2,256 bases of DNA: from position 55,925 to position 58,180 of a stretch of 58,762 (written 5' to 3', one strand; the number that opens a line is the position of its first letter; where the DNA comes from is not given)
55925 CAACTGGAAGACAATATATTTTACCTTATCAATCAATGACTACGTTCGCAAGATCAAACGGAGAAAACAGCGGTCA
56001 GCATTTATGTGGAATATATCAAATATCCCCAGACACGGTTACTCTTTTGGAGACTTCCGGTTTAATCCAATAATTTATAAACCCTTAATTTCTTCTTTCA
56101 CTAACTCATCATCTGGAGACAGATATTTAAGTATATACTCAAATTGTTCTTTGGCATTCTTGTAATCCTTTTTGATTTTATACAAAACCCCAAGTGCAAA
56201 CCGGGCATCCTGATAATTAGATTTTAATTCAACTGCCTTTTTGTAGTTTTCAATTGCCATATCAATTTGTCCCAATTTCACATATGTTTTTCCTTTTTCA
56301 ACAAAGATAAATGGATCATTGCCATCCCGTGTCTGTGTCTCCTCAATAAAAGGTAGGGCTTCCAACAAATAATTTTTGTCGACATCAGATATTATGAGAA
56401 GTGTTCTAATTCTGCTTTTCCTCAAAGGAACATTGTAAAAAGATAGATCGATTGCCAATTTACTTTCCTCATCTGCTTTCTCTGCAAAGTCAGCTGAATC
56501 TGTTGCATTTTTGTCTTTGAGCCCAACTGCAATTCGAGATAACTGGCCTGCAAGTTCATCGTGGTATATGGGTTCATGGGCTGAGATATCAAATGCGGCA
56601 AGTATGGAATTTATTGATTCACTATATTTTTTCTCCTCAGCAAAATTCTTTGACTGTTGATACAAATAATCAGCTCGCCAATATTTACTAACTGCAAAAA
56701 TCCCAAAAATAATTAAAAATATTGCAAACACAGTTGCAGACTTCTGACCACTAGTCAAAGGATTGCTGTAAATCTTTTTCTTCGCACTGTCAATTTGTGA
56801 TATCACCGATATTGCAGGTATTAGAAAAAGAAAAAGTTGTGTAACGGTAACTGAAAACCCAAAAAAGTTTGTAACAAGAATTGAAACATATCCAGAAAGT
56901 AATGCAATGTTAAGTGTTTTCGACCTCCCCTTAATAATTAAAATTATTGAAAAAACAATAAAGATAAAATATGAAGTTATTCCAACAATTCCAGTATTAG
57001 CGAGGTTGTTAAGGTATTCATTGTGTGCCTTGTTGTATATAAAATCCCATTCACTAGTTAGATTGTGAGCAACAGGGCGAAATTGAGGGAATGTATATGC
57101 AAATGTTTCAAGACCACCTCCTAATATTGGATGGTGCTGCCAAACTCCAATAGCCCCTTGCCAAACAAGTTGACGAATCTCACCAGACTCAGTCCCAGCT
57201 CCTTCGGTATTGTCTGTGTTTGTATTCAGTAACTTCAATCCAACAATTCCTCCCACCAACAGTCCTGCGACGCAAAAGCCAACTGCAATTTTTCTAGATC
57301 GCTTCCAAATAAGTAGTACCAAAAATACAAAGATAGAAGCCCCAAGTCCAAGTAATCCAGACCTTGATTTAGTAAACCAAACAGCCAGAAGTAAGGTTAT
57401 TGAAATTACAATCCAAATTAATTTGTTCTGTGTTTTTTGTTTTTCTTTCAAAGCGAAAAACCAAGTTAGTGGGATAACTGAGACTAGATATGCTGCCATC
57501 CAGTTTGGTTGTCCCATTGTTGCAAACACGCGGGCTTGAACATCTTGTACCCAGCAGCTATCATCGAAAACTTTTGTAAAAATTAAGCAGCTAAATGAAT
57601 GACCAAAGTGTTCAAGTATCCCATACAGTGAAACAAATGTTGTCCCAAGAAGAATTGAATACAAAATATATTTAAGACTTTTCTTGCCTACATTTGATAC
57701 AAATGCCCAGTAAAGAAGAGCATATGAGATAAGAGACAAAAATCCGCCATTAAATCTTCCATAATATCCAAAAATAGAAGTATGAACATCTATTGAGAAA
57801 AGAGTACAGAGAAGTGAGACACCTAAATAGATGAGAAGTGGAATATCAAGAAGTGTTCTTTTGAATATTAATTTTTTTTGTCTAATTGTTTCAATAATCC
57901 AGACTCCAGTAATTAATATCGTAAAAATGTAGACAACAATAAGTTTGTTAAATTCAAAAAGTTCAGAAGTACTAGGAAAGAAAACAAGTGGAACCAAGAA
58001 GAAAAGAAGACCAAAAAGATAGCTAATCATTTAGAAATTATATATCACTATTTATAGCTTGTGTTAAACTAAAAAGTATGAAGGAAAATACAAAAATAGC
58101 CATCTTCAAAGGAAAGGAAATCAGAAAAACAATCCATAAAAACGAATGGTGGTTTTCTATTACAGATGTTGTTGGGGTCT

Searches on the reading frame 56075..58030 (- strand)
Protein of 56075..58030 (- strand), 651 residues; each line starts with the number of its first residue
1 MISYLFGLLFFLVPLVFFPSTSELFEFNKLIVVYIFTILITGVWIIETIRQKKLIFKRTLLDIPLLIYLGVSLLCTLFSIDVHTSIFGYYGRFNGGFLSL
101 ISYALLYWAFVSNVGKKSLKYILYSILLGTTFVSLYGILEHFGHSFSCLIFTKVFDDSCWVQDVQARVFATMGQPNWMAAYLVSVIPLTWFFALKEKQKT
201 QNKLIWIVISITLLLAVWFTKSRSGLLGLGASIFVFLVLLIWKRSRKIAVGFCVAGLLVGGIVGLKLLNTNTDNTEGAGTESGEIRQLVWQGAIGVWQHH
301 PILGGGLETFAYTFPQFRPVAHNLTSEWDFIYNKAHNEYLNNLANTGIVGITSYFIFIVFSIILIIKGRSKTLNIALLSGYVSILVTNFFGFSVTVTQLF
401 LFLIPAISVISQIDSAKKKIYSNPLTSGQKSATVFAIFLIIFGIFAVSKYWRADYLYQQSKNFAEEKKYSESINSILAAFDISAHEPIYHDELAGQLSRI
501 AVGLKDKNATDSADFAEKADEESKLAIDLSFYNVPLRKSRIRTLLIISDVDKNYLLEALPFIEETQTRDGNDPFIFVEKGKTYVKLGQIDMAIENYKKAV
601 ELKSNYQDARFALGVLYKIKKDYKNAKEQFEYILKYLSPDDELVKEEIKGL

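Call 37: find_encoding_contigs(protein=window:56075-58030:-, flank=10000, max_places=3)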
Protein window:56075-58030:- (651 aa): 1 contig read that carries it; 1 place shown.
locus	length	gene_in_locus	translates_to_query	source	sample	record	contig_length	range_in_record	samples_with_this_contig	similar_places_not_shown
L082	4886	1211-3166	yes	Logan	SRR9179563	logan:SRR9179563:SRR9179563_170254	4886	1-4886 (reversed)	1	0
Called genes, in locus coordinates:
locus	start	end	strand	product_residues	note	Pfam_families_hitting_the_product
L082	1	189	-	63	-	?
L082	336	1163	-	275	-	PF02498:Bro-N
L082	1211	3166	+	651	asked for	PF04932:Wzy_C, PF07719:TPR_2 (faint), PF00515:TPR_1 (weak), PF13181:TPR_8 (weak), PF13414:TPR_11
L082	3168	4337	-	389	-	-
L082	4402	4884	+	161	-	?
